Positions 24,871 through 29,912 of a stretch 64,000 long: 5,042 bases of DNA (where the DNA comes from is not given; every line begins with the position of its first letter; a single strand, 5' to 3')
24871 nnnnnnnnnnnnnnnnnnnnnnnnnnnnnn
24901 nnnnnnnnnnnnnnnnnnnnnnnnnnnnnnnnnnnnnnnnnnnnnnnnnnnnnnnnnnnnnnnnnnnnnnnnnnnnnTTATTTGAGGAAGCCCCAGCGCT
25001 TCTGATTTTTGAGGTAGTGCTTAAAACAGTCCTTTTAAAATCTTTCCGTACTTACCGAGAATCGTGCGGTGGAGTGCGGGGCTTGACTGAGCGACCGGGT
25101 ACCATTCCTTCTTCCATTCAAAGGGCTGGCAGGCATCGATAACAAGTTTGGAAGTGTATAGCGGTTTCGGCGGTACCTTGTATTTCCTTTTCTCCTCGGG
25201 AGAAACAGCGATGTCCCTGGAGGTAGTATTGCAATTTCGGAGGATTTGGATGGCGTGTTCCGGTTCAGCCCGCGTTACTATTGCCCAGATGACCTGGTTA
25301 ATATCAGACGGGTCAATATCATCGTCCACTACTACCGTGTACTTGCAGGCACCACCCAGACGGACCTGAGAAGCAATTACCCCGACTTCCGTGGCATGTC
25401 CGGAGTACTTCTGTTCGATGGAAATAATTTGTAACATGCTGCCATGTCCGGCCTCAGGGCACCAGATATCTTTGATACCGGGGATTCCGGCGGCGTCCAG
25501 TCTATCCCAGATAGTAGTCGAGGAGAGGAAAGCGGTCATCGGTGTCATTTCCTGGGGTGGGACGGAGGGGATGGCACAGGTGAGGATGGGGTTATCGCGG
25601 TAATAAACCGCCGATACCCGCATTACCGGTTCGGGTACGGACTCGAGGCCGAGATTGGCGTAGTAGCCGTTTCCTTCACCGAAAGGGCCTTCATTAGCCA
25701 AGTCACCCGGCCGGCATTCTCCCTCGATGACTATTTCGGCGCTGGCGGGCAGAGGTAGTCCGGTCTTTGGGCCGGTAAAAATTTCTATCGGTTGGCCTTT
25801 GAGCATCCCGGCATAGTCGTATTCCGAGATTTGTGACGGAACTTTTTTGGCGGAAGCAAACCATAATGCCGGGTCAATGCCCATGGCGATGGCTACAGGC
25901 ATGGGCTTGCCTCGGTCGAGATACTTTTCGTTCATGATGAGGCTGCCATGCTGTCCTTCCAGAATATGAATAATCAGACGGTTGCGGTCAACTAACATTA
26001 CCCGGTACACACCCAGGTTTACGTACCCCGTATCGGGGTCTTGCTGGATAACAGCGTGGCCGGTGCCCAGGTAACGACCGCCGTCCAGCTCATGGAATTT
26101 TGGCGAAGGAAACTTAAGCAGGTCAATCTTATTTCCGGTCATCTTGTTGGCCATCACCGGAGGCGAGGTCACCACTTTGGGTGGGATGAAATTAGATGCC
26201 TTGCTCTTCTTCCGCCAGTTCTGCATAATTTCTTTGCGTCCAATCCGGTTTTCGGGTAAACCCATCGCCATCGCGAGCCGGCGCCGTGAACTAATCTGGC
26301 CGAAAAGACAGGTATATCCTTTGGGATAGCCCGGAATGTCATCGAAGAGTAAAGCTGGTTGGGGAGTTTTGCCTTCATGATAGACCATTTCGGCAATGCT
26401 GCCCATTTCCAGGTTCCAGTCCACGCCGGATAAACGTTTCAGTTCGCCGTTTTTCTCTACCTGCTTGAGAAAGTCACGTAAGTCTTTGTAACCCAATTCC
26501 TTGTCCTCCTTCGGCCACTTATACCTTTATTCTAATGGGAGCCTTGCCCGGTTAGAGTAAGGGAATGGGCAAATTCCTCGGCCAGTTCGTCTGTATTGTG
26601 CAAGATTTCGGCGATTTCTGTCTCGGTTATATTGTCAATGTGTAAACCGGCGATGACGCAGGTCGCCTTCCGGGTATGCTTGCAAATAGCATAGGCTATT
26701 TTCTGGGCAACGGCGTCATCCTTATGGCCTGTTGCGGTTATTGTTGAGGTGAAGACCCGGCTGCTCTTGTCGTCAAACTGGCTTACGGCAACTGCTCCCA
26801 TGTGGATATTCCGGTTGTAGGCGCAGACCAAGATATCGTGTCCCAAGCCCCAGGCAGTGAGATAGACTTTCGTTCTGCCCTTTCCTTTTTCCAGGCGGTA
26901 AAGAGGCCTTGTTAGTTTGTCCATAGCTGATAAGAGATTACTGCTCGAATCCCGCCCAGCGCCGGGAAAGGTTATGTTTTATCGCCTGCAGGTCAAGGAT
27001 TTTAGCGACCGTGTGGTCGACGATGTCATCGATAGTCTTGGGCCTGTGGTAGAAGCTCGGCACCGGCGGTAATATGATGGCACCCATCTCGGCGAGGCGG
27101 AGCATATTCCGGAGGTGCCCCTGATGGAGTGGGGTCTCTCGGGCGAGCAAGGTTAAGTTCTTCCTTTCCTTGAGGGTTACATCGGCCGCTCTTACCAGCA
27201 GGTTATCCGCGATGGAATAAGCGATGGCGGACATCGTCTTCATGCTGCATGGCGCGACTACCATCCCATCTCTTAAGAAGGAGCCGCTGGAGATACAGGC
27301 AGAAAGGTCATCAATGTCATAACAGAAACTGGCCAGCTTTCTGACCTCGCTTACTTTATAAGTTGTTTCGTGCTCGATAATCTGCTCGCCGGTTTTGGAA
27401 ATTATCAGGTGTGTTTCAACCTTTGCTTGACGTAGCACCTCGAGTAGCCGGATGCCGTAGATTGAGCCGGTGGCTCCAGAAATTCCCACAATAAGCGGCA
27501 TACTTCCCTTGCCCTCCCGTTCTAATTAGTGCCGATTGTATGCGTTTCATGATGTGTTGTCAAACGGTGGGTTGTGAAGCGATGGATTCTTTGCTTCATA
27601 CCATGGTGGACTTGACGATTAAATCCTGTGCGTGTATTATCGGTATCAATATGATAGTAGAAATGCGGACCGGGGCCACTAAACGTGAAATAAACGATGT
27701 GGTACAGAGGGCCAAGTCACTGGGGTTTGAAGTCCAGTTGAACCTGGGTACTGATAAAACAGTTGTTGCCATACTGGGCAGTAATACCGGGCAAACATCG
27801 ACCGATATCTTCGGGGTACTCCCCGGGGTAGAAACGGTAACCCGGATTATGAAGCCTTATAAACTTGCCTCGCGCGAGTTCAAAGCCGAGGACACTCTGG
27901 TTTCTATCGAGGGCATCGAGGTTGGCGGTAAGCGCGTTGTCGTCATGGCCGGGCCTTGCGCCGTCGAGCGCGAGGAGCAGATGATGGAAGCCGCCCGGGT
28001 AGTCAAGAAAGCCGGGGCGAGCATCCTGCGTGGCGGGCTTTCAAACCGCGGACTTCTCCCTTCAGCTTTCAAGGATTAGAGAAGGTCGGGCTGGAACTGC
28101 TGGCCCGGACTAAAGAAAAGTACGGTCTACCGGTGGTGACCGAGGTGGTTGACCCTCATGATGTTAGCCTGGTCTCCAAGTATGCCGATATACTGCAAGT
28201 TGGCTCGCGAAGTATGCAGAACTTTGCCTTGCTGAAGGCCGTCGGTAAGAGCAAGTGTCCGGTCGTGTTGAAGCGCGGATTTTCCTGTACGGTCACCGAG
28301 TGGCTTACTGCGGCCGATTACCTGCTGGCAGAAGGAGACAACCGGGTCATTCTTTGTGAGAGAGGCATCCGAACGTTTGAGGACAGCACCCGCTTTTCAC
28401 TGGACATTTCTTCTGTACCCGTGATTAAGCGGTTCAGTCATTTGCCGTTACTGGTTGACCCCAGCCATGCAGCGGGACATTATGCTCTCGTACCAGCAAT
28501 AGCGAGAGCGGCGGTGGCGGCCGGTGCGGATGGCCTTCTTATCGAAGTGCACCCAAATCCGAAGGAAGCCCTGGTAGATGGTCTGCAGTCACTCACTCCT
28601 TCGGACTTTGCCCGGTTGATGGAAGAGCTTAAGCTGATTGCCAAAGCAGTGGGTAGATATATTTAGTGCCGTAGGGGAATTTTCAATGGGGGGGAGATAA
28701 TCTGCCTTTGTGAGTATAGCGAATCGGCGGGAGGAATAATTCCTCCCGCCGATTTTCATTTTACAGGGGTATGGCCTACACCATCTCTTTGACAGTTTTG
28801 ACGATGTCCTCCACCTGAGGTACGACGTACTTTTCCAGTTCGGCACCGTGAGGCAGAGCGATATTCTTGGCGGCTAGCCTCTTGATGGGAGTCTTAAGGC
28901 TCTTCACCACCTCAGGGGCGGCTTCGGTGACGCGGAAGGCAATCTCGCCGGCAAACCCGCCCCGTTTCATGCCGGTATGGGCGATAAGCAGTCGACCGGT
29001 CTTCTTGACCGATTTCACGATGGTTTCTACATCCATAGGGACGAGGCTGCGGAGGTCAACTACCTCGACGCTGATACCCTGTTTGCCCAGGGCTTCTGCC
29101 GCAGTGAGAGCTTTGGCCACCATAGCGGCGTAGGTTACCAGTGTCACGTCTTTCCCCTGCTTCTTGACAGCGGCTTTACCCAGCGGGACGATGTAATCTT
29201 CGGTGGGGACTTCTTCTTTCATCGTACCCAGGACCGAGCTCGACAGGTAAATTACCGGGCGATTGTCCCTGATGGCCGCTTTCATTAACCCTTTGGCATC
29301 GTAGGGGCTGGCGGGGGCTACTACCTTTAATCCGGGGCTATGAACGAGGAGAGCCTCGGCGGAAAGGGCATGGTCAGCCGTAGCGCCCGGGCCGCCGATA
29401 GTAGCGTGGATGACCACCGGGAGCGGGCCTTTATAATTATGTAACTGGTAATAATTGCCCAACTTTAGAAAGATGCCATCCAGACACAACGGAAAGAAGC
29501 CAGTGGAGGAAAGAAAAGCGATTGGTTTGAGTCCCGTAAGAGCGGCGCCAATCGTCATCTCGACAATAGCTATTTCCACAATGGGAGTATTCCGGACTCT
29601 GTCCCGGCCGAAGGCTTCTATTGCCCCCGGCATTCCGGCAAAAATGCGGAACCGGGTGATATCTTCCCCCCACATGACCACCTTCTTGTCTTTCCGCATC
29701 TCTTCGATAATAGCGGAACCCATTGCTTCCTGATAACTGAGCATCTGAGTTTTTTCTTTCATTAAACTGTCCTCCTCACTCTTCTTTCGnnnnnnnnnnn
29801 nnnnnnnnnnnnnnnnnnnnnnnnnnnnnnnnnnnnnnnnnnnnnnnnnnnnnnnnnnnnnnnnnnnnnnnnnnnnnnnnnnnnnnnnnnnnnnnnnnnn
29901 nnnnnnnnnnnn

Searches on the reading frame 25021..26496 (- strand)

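Call 15: search_protein_families(library=pfam, proteins=[window:25021-26496:-], max_evalue=0.00001)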
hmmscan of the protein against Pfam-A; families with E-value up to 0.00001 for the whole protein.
window:25021-26496:- (491 aa): 3 families
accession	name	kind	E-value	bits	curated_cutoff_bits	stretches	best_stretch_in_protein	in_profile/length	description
PF01977.22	UbiD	-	4e-61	206.2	23.3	1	109-311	3-204/206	3-octaprenyl-4-hydroxybenzoate carboxy-lyase Rift-related domain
PF20696.2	UbiD_C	-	3.1e-26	92.3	24.2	1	320-455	3-127/127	3-octaprenyl-4-hydroxybenzoate carboxy-lyase C-terminal domain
PF20695.2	UbiD_N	-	1.2e-13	51.3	24.3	1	10-87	1-72/78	3-octaprenyl-4-hydroxybenzoate carboxy-lyase N-terminal domain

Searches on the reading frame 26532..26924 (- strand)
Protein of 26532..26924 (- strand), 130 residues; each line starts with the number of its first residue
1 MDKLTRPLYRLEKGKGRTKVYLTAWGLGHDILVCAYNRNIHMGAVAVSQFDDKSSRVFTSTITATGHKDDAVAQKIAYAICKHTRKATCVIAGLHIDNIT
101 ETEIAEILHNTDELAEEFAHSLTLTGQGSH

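Call 47: search_protein_families(library=pfam, proteins=[window:26532-26924:-], max_evalue=0.0001)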
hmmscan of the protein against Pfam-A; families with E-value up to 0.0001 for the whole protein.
window:26532-26924:- (130 aa): 1 family
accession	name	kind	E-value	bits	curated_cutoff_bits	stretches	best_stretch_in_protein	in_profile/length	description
PF21758.2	PAC_bac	-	5.4e-25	87.8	27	1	15-122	2-114/115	Bacterial proteasome assembling chaperone-like protein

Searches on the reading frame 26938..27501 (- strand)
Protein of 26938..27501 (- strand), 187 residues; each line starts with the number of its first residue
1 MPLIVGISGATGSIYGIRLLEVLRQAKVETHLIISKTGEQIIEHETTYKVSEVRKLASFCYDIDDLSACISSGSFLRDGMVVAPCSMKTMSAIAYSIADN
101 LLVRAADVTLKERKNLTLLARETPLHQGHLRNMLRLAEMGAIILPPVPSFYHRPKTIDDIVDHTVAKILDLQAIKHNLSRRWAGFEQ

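Call 47: search_protein_families(library=pfam, proteins=[window:26938-27501:-], max_evalue=0.0001)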
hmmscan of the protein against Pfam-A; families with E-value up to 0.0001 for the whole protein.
window:26938-27501:- (187 aa): 1 family
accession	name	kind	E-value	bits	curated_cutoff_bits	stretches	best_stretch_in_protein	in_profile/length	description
PF02441.25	Flavoprotein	-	1.5e-44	151.9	22.7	1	2-170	2-160/162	Flavoprotein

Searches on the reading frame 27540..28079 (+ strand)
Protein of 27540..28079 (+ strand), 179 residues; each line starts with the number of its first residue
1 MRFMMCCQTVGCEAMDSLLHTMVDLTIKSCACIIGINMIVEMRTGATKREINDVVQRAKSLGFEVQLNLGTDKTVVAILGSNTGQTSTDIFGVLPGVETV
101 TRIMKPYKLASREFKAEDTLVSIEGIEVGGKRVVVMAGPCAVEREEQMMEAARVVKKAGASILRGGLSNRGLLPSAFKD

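Call 47: search_protein_families(library=pfam, proteins=[window:27540-28079:+], max_evalue=0.0001)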
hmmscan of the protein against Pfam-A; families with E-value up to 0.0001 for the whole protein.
window:27540-28079:+ (179 aa): 2 families
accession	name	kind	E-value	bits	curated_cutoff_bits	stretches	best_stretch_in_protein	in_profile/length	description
PF18152.6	DAHP_snth_FXD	-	1.5e-15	57.2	27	1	38-105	1-67/67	DAHP synthase ferredoxin-like domain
PF00793.26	DAHP_synth_1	-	8.9e-08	31.8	25.5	1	128-166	12-54/270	DAHP synthetase I family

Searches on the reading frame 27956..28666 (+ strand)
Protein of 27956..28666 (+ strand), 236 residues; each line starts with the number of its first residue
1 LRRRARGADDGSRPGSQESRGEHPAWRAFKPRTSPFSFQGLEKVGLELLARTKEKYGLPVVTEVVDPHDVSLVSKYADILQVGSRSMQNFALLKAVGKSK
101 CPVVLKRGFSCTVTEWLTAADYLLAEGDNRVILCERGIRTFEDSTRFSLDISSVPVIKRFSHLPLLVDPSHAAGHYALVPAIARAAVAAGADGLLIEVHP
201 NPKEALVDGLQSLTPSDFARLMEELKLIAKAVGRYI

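Call 47: search_protein_families(library=pfam, proteins=[window:27956-28666:+], max_evalue=0.0001)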
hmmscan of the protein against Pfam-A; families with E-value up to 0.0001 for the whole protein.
window:27956-28666:+ (236 aa): 2 families
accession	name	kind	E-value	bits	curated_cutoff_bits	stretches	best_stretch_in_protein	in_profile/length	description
PF00793.26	DAHP_synth_1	-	2.6e-64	217.2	25.5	1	26-226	53-265/270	DAHP synthetase I family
PF03102.20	NeuB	-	1.1e-08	35.4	22.1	1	47-134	59-146/241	NeuB family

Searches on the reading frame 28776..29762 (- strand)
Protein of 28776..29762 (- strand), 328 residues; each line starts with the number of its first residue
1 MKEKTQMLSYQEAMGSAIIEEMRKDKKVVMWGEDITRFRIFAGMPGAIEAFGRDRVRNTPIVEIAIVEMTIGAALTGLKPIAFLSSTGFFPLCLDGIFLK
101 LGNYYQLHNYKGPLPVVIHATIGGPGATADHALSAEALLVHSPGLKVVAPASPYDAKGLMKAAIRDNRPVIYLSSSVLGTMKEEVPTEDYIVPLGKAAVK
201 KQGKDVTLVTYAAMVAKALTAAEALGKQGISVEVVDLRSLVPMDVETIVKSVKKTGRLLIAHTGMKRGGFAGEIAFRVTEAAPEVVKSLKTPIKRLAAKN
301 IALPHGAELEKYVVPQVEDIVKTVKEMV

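Call 47: search_protein_families(library=pfam, proteins=[window:28776-29762:-], max_evalue=0.0001)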
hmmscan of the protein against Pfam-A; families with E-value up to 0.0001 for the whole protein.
window:28776-29762:- (328 aa): 2 families
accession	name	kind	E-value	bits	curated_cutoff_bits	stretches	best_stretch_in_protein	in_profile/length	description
PF02780.25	Transketolase_C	-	3e-34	118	25.9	1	195-320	1-124/124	Transketolase, C-terminal domain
PF02779.29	Transket_pyr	-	7.1e-22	78.3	27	1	7-172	2-165/174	Transketolase, pyrimidine binding domain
